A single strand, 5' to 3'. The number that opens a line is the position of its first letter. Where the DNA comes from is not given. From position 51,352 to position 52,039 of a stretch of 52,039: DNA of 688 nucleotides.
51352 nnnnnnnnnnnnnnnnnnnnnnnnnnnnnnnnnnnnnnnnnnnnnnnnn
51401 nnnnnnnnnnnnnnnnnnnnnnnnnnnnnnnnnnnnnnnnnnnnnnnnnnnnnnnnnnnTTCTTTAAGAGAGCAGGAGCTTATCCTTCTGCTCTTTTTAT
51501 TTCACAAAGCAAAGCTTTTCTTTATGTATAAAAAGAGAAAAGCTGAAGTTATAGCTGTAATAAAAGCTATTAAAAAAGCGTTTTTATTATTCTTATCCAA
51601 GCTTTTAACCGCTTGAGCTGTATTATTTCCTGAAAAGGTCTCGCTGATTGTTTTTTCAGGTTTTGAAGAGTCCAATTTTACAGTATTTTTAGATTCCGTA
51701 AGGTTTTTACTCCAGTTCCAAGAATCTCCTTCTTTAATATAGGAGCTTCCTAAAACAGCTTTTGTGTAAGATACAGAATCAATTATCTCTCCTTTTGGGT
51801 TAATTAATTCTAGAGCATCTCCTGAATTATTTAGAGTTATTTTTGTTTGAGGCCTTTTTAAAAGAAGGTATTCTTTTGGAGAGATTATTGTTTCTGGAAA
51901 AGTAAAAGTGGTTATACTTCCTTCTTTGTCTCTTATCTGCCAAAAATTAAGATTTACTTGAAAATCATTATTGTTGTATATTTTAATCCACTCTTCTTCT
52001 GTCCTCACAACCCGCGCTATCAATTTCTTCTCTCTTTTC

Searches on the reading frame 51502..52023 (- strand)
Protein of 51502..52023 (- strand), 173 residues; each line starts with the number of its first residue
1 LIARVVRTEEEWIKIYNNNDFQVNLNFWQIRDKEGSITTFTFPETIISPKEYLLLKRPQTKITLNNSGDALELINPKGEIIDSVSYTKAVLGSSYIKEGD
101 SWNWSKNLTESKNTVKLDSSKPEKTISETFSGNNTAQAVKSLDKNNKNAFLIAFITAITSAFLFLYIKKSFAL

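Call 91: search_protein_families(library=pfam, proteins=[window:51502-52023:-], max_evalue=0.001)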
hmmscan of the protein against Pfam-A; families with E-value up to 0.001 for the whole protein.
window:51502-52023:- (173 aa): 1 family
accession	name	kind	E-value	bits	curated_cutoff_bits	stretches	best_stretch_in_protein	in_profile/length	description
PF00932.25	LTD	-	6.7e-16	59.1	34.3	1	9-87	17-108/109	Lamin Tail Domain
